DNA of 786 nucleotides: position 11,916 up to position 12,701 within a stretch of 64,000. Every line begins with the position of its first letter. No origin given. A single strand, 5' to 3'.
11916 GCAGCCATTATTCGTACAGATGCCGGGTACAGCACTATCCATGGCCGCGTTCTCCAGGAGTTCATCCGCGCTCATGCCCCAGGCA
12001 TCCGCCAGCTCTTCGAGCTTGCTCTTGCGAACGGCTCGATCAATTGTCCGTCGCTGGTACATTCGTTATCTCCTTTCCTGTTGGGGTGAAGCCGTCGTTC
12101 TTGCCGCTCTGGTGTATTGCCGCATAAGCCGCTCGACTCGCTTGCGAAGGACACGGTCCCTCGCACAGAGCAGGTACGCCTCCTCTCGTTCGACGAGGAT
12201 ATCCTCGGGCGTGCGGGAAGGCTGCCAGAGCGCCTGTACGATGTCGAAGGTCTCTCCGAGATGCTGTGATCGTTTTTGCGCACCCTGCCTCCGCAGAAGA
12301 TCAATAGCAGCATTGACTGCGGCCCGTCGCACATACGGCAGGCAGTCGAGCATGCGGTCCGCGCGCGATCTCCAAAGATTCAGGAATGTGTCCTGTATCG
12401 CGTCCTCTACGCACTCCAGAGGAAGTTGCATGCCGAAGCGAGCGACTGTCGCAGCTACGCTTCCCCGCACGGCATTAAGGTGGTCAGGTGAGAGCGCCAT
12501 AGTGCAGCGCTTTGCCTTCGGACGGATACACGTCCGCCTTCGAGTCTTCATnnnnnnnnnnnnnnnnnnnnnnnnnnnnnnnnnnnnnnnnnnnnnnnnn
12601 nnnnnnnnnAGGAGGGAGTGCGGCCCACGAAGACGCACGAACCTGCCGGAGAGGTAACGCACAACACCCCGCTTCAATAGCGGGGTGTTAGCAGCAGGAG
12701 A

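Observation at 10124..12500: Six-gene minus-strand operon: truncated sigma-like protein, Zn-ribbon, ArdC-like zincin, two coupled small ORFs and a SymE/AbrB-like mini-ORF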

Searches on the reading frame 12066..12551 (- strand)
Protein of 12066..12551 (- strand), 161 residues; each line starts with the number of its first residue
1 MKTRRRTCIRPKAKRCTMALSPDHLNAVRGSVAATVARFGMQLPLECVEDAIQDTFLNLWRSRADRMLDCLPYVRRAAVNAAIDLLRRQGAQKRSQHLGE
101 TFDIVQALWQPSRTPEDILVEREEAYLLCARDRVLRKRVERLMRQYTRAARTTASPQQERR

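Call 3: search_protein_families(library=pfam, max_evalue=1, proteins=[window:12066-12551:-])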
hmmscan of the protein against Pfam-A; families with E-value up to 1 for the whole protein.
window:12066-12551:- (161 aa): 1 family
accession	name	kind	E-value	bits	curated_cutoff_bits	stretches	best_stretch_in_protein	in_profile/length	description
PF04542.20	Sigma70_r2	-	7.8e-06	26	24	1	48-90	23-69/71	Sigma-70 region 2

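Call 4: search_protein_families(library=ncbifam, max_evalue=1, proteins=[window:12066-12551:-])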
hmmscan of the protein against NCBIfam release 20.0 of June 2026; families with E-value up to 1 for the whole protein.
window:12066-12551:- (161 aa): 13 families
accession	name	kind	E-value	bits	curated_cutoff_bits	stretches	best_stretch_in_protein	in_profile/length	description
TIGR02985.1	Sig70_bacteroi1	subfamily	2.3e-05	24.6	126.4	1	46-97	26-79/162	RNA polymerase sigma-70 factor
TIGR02937.1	sigma70-ECF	superfamily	2.4e-05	24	42.9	1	42-126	23-109/165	sigma-70 family RNA polymerase sigma factor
NF005448.0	PRK07037.1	equivalog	4.1e-05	23.2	190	1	48-124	39-113/186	RNA polymerase factor sigma-70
TIGR02989.1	Sig-70_gvs1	subfamily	0.00015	21.8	124.55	1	45-130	25-108/158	RNA polymerase sigma-70 factor, Rhodopirellula/Verrucomicrobium family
TIGR02957.1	SigX4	subfamily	0.00028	20.2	323.25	1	49-99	25-74/281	RNA polymerase sigma-70 factor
TIGR02983.1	SigE-fam_strep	subfamily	0.00042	20.2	141.55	1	48-95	33-82/162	SigE family RNA polymerase sigma factor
NF058625.1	sigma_PG0214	equivalog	0.0012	18.6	130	1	47-96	30-81/170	GFO_1088 family ECF-type sigma factor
NF009165.0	PRK12512.1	equivalog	0.0033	17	198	1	27-94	34-101/184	RNA polymerase sigma factor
NF040705.1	sigma_mbnA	exception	0.0049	16.5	350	1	48-95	26-74/272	methanobactin precursor domain-containing sigma factor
NF007214.0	PRK09636.1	subfamily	0.0057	15.9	271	1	49-100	32-82/293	RNA polymerase sigma factor SigJ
NF009170.0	PRK12517.1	subfamily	0.019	14.4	197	1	47-110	49-106/188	RNA polymerase sigma factor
NF009171.0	PRK12518.1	equivalog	0.022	14.5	208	1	46-108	51-111/191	RNA polymerase sigma factor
NF009586.0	PRK13026.1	subfamily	0.047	12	608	1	33-153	599-718/777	acyl-CoA dehydrogenase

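Call 10: find_homologous_proteins(query=window:12066-12551:-, max_evalue=0.001)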
Query window:12066-12551:- (161 aa): 64 proteins with E <= 0.001 among 130 candidates.
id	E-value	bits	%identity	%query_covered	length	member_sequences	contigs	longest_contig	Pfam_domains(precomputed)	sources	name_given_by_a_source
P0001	2.7e-86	305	90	100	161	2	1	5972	PF04542.21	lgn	-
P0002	2.2e-71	257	75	100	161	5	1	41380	PF04542.21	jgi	jgi:DNA-directed RNA polymerase specialized sigma24 family protein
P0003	1.0e-64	235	76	91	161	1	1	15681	-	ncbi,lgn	-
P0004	1.3e-63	231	72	94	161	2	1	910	PF04542.21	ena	-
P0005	8.9e-62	225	68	95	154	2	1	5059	-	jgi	jgi:DNA-directed RNA polymerase specialized sigma24 family protein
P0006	1.0e-61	225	73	91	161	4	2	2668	PF04542.21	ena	-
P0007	3.5e-61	223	68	95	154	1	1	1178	-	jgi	jgi:DNA-directed RNA polymerase specialized sigma24 family protein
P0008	8.3e-61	222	71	91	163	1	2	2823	PF04542.21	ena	-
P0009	9.8e-61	222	67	95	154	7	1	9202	-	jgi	jgi:DNA-directed RNA polymerase specialized sigma24 family protein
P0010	1.5e-60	221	69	93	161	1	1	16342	PF04542.21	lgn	-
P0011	1.7e-59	218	71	93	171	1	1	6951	PF04542.21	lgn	-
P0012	3.8e-59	217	70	92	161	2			-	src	-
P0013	1.6e-58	215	65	95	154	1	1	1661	-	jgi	jgi:DNA-directed RNA polymerase specialized sigma24 family protein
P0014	1.7e-57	212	71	91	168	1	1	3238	PF04542.21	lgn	-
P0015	1.9e-57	211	72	86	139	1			-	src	-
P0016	6.6e-56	206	68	92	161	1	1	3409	PF04542.21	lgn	-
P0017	9.8e-56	206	88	67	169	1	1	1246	PF04542.21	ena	-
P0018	1.7e-55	205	66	93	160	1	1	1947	PF04542.21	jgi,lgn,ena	jgi:DNA-directed RNA polymerase specialized sigma24 family protein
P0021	3.3e-53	198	66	93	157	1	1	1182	PF04542.21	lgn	-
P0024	1.8e-49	185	66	85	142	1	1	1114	PF04542.21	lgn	-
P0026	2.4e-45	172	67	70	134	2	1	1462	PF04542.21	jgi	jgi:DNA-directed RNA polymerase specialized sigma24 family protein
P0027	2.0e-43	166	53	92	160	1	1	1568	PF04542.21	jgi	-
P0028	8.1e-42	161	56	88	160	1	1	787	PF04542.21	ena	-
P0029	3.8e-41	158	53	93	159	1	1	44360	PF04542.21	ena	-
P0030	6.7e-41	158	51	87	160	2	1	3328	PF04542.21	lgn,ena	-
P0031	1.6e-40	156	55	80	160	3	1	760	PF04542.21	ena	-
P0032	2.3e-40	156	54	87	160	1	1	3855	PF04542.21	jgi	jgi:RNA polymerase sigma factor (sigma-70 family)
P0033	7.2e-40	154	54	93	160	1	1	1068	PF04542.21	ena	-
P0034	7.6e-40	154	51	87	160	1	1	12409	PF04542.21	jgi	jgi:RNA polymerase sigma factor (sigma-70 family)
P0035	1.0e-39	154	54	79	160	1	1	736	PF04542.21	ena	-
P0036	1.1e-39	154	52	91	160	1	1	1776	PF04542.21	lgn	-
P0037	1.3e-39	153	53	88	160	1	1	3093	PF04542.21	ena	-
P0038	1.5e-39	153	55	88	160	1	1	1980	PF04542.21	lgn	-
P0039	1.6e-39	153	54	82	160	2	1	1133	PF04542.21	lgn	-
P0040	2.0e-39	153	54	88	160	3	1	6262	PF04542.21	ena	-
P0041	2.9e-39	152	52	91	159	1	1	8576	PF04542.21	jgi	jgi:DNA-directed RNA polymerase specialized sigma24 family protein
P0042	5.5e-39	151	51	88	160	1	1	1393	PF04542.21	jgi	jgi:RNA polymerase sigma factor (sigma-70 family)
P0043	9.5e-39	151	51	86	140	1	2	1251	PF04542.21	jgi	jgi:DNA-directed RNA polymerase specialized sigma24 family protein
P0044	1.4e-38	150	51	92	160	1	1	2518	PF04542.21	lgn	-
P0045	1.5e-38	150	52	88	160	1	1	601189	PF04542.21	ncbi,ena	-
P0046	3.4e-38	149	56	82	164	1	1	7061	PF04542.21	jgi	jgi:DNA-directed RNA polymerase specialized sigma24 family protein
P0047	4.7e-38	148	53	90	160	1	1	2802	PF04542.21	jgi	jgi:DNA-directed RNA polymerase specialized sigma24 family protein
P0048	5.3e-38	148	50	91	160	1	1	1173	PF04542.21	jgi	jgi:DNA-directed RNA polymerase specialized sigma24 family protein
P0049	7.2e-38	148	49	91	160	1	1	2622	PF04542.21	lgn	-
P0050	6.7e-37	145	53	77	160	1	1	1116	PF04542.21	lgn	-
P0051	2.2e-36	143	53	85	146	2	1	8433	PF04542.21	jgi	jgi:RNA polymerase sigma factor (sigma-70 family)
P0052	2.8e-36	143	53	80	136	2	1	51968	PF04542.21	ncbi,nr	ncbi:MAG TPA: sigma factor [Thermoanaerobaculia bacterium]|nr:sigma factor [Thermoanaerobaculia bact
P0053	4.0e-36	142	52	90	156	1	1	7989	PF04542.21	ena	-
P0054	1.8e-35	140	49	91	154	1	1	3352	PF04542.21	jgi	jgi:DNA-directed RNA polymerase specialized sigma24 family protein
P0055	6.5e-35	138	51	89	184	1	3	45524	PF04542.21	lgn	-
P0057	1.3e-34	137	53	83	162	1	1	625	PF04542.21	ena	-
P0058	1.2e-33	134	48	82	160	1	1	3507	PF04542.21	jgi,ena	-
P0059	1.6e-33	134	50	84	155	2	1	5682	PF04542.21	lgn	-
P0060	5.3e-33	132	49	82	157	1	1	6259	PF04542.21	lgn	-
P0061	1.2e-32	131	49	88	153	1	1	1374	PF04542.21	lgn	-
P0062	9.2e-30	122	47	80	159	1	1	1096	PF04542.21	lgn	-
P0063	1.1e-29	121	47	82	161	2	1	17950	PF04542.21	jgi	-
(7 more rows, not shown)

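Call 11: find_encoding_contigs(protein=P0002, flank=8000, max_places=3)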
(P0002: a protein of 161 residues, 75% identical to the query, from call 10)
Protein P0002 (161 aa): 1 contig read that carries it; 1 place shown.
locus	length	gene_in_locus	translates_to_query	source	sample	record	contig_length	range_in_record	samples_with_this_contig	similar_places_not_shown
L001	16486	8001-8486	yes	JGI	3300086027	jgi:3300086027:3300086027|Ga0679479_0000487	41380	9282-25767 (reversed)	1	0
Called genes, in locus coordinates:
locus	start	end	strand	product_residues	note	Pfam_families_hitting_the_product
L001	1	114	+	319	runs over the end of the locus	PF13814:Replic_Relax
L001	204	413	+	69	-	-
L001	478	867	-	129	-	-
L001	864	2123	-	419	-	PF02534:T4SS-DNA_transf (faint), PF01935:DUF87 (weak), PF10412:TrwB_AAD_bind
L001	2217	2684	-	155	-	-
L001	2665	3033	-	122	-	-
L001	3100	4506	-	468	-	-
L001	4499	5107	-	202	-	-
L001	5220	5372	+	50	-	-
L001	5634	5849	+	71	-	-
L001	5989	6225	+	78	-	-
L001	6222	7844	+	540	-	PF00239:Resolvase, PF07508:Recombinase, PF13408:Zn_ribbon_recom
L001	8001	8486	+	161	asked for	PF04542:Sigma70_r2 (weak)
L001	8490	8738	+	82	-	-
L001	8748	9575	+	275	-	PF08401:ArdcN (weak)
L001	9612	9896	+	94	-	-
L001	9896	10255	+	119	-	-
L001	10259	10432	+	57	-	PF08845:SymE_toxin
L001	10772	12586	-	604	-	PF04851:ResIII, PF00270:DEAD (weak), PF00271:Helicase_C (weak)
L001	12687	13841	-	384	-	PF06224:AlkZ-like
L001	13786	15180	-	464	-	PF02310:B12-binding, PF04055:Radical_SAM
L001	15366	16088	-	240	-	-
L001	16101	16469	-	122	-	PF13560:HTH_31, PF01381:HTH_3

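Call 12: find_encoding_contigs(protein=P0045, flank=8000, max_places=3)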
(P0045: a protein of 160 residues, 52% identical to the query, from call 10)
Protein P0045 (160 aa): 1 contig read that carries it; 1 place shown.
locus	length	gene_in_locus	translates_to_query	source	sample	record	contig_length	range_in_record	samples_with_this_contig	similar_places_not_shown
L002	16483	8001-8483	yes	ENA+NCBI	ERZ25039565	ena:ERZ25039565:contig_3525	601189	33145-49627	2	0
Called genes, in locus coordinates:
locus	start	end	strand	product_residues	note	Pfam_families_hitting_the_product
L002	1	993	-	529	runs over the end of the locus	PF26395:E2-CBASS, PF13391:HNH_2 (weak), PF18145:SAVED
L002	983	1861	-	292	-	PF18144:SMODS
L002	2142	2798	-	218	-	PF01726:LexA_DNA_bind, PF11740:KfrA_N (weak), PF00717:Peptidase_S24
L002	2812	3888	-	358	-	PF13814:Replic_Relax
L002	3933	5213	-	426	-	PF01935:DUF87 (faint), PF10412:TrwB_AAD_bind (faint), PF13401:AAA_22 (faint)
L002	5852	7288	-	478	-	-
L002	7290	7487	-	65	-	-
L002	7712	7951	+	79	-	-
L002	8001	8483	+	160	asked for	PF04542:Sigma70_r2 (weak)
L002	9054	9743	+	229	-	-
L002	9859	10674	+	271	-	-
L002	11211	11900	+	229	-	-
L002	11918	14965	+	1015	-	PF26449:DUF8128 (faint), PF02534:T4SS-DNA_transf (faint), PF10412:TrwB_AAD_bind, PF12696:TraG-D_C (weak)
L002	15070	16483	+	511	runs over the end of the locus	PF00239:Resolvase, PF07508:Recombinase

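Call 13: find_encoding_contigs(protein=P0052, flank=8000, max_places=3)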
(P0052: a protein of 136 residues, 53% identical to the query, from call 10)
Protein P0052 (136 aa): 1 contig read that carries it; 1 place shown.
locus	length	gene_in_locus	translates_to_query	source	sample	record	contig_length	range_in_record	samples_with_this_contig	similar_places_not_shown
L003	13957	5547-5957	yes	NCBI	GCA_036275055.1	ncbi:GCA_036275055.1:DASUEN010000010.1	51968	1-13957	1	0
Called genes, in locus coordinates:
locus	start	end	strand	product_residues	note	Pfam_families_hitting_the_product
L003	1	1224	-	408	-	PF13289:SIR2_2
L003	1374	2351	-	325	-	PF13814:Replic_Relax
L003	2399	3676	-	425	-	PF01935:DUF87 (faint), PF10412:TrwB_AAD_bind (faint), PF13401:AAA_22 (faint)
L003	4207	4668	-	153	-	PF04002:RadC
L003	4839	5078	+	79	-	-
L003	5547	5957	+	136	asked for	PF04542:Sigma70_r2 (weak)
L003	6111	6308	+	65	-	-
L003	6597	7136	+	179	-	-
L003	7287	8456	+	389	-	-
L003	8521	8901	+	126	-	-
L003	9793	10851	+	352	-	-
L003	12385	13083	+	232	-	-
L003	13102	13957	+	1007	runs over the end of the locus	PF26449:DUF8128 (faint), PF10412:TrwB_AAD_bind, PF12696:TraG-D_C (weak)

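Call 18: find_encoding_contigs(protein=P0003, flank=8000, max_places=2)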
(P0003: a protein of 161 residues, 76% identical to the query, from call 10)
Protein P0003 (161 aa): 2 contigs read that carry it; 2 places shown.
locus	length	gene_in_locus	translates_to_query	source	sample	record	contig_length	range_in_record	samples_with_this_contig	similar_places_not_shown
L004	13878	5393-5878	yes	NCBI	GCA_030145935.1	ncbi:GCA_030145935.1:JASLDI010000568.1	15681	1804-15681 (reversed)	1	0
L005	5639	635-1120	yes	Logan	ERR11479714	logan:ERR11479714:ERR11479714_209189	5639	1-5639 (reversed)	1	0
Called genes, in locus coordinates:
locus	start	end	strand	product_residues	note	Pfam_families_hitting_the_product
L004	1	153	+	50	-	?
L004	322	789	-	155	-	-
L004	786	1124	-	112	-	-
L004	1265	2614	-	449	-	-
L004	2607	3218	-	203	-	-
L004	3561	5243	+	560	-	PF00239:Resolvase, PF07508:Recombinase, PF13408:Zn_ribbon_recom (weak)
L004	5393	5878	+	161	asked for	-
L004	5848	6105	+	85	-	-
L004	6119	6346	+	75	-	-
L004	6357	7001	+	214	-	-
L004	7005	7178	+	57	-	PF08845:SymE_toxin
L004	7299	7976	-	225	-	-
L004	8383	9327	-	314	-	PF14355:Abi_C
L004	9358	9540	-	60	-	PF01402:RHH_1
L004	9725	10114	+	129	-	-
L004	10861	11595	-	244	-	-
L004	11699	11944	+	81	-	PF13560:HTH_31, PF01381:HTH_3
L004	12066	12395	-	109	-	PF01381:HTH_3, PF08281:Sigma70_r4_2 (faint), PF13384:HTH_23 (faint), PF13412:HTH_24 (faint), PF13560:HTH_31 (weak), PF12844:HTH_19, PF13560:HTH_31, PF01381:HTH_3, +3 more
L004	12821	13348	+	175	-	PF01316:Arg_repressor, PF02863:Arg_repressor_C (weak)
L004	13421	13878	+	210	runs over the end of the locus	PF06803:DUF1232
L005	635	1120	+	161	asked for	-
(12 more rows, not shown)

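Call 19: find_encoding_contigs(protein=P0029, flank=8000, max_places=2)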
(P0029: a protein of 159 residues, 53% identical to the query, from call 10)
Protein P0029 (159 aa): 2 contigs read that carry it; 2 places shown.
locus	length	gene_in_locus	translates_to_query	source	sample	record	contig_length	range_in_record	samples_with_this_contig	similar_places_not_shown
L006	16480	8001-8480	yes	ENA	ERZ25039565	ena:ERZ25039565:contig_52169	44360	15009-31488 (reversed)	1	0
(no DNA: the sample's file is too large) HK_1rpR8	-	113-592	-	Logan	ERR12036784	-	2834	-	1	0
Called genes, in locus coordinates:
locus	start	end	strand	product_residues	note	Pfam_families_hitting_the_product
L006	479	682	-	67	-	-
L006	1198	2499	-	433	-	-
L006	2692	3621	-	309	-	PF13814:Replic_Relax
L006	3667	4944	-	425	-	PF01935:DUF87 (faint), PF10412:TrwB_AAD_bind (faint), PF13401:AAA_22 (faint)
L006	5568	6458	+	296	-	PF08401:ArdcN (faint)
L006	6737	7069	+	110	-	PF01381:HTH_3 (weak), PF13560:HTH_31 (weak)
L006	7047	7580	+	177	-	-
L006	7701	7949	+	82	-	-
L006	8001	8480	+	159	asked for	PF04542:Sigma70_r2 (weak)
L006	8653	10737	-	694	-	PF01839:FG-GAP (weak), PF16656:Pur_ac_phosph_N (weak), PF01471:PG_binding_1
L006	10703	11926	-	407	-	PF14690:Zn_ribbon_ISL3, PF13542:HTH_Tnp_ISL3, PF01610:DDE_Tnp_ISL3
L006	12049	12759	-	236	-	PF13517:FG-GAP_3 (faint), PF14312:FG-GAP_2 (faint), PF01839:FG-GAP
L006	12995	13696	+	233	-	-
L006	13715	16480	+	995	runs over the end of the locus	PF26449:DUF8128 (faint), PF10412:TrwB_AAD_bind, PF12696:TraG-D_C (faint)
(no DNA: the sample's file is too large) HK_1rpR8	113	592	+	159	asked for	PF04542:Sigma70_r2 (weak)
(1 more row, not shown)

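Call 20: find_encoding_contigs(protein=P0063, flank=8000, max_places=2)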
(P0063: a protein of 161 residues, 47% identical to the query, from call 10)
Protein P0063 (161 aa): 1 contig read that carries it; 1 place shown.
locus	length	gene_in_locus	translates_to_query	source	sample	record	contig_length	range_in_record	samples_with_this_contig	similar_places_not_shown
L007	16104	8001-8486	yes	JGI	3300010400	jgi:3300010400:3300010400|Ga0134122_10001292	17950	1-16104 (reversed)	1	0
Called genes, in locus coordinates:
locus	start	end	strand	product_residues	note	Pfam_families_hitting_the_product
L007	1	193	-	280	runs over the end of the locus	PF18144:SMODS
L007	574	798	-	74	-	-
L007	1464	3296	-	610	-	PF00239:Resolvase, PF07508:Recombinase, PF13408:Zn_ribbon_recom (weak)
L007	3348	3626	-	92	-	-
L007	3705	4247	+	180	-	-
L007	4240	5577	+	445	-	-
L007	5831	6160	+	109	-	PF13560:HTH_31 (weak), PF01381:HTH_3 (weak)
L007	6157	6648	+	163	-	-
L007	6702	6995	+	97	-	-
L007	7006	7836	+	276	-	-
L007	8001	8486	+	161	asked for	PF04542:Sigma70_r2 (weak)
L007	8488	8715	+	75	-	-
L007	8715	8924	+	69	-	-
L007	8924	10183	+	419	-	PF02534:T4SS-DNA_transf (faint), PF10412:TrwB_AAD_bind, PF12696:TraG-D_C (faint)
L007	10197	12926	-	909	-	PF00069:Pkinase, PF07714:PK_Tyr_Ser-Thr, PF03109:ABC1, PF13424:TPR_12, PF17874:TPR_MalT, PF24885:TPR_NPHP3, PF13374:TPR_10, PF13424:TPR_12, +6 more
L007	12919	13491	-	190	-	PF07638:Sigma70_ECF, PF08281:Sigma70_r4_2 (weak)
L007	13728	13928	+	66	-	-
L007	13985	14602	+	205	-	-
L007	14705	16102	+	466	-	?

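Call 25: search_solved_structures(query=A1, max_evalue=1, show_alignments=3)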
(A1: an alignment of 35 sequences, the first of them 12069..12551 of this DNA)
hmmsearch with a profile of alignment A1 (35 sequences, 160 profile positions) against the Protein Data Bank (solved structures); distinct sequences matched with E-value up to 1: 15.
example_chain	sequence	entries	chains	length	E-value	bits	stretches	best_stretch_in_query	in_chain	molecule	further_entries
7qh5_A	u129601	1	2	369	0.0024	20.7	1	51-90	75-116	RNA polymerase sigma factor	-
9m9d_F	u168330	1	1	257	0.025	17.4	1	37-93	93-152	ECF RNA polymerase sigma factor SigE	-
9m9e_F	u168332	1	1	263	0.026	17.4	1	37-93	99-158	ECF RNA polymerase sigma factor SigE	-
9m98_F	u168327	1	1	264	0.026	17.4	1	37-93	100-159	ECF RNA polymerase sigma factor SigE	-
6dv9_F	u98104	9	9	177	0.092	15.6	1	27-96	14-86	ECF RNA polymerase sigma factor SigL | RNA polymerase sigma factor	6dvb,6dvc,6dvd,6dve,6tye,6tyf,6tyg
2l09_A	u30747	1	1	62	0.11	15.4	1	63-95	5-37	Asr4154 protein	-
4oln_A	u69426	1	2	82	0.12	15.2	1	73-108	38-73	AncSR1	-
9n9q_C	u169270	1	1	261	0.22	14.3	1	50-83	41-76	RpoE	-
4nqw_A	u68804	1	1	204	0.26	14.1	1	50-102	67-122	ECF RNA polymerase sigma factor SigK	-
9cu3_B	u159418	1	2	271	0.48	13.2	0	52-72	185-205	WYL domain-containing protein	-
2map_A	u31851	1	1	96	0.59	13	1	39-93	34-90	RNA polymerase sigma factor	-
2mao_A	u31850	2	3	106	0.61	12.9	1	39-94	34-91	RNA polymerase sigma factor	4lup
9pfq_Q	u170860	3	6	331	0.75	12.6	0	52-72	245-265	WYL domain-containing protein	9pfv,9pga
8tp8_A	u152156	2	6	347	0.79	12.6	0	52-72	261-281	DeoR-family transcriptional regulator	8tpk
5or5_A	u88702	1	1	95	0.94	12.3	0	39-93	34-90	ECF RNA polymerase sigma-E factor,ECF RNA polymerase sigma factor SigW,ECF RNA polymerase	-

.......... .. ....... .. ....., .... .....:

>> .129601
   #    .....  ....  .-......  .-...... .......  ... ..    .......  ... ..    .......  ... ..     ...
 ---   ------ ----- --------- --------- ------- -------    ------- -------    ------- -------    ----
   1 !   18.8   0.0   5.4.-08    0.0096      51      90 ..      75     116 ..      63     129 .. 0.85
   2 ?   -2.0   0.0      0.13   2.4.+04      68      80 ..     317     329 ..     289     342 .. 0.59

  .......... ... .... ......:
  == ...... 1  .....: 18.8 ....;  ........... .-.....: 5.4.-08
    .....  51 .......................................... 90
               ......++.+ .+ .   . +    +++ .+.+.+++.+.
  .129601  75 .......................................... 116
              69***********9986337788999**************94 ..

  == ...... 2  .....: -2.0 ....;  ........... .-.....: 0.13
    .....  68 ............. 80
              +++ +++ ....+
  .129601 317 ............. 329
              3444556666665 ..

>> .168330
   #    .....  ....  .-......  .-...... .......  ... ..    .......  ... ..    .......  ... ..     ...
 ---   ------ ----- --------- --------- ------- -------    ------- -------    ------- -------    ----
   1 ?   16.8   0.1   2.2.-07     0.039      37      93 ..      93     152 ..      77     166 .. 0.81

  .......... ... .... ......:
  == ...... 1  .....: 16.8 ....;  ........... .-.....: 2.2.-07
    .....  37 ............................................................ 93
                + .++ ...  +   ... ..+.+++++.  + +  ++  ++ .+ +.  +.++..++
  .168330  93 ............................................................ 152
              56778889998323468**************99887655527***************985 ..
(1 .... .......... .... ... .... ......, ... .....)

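Call 35: find_related_loci(query=A1, collection=genome_contigs, flank=10000)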
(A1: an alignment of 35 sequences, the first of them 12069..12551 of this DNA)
Query A1 (161 aa) in genome_contigs; peptide patterns used: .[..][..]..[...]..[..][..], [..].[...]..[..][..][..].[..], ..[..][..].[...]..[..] (x = any residue, [..] = any of these).
417 stretches matched a pattern; 11 encode a relative of the query (tblastn E <= 1e-3); 11 distinct loci.
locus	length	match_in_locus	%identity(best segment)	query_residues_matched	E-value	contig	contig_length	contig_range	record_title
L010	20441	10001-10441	71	1-149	2e-66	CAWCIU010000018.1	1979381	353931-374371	MAG: uncultured Acidobacteriota bacterium isolate MFD04580.bin.1.152 genome assembly, contig: contig_8489, whole genome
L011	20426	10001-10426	54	8-149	7e-46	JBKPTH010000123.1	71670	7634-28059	MAG: Acidobacteriota bacterium isolate GS_EKS_MAG_00001 GS_EKS_000002990955, whole genome shotgun sequence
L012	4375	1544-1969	53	8-149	4e-44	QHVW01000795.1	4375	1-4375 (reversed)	MAG: Acidobacteria bacterium isolate gp7 AA5 14_0903_05_20cm_scaffold_9416_curated, whole genome shotgun sequence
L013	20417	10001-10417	53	8-146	6e-44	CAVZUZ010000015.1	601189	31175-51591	MAG: Thermoanaerobaculaceae bacterium isolate MFD06742.bin.2.42 genome assembly, contig: contig_3525, whole genome shotg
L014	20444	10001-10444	51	10-149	6e-44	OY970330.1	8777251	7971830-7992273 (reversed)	MAG: Thermoanaerobaculaceae bacterium isolate MFD05537.bin.c.1 genome assembly, chromosome: 1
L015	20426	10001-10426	52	8-149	3e-43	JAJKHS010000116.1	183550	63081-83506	MAG: Thermoanaerobaculum sp. isolate b48_HoplandSoilSeptJan k101_6316045, whole genome shotgun sequence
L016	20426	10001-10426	51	8-149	3e-43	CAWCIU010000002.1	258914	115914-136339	MAG: uncultured Acidobacteriota bacterium isolate MFD04580.bin.1.152 genome assembly, contig: contig_15777, whole genome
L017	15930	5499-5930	51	10-145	9e-43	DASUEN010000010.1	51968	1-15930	MAG TPA_asm: Thermoanaerobaculia bacterium isolate SMAG_U1354 k141_905893, whole genome shotgun sequence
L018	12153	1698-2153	49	1-149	3e-41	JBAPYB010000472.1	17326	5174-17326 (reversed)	MAG: Thermoanaerobaculia bacterium isolate MFD00413_ilm_asm_bin5 k127_125194, whole genome shotgun sequence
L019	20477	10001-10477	44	1-149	3e-38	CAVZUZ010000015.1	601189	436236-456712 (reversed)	MAG: Thermoanaerobaculaceae bacterium isolate MFD06742.bin.2.42 genome assembly, contig: contig_3525, whole genome shotg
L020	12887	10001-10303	42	28-128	4e-17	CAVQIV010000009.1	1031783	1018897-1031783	MAG: Thermoanaerobaculaceae bacterium isolate MFD10043.bin.2.76 genome assembly, contig: contig_3042, whole genome shotg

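Call 47: search_protein_families(library=phrogs, max_evalue=0.01, proteins=[window:12069-12551:-])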
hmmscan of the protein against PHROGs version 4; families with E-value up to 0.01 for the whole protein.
window:12069-12551:- (161 aa): 1 family
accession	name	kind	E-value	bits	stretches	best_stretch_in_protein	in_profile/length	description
phrog_1740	-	transcription regulation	0.0011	18.5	1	46-141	81-164/567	RNA polymerase sigma factor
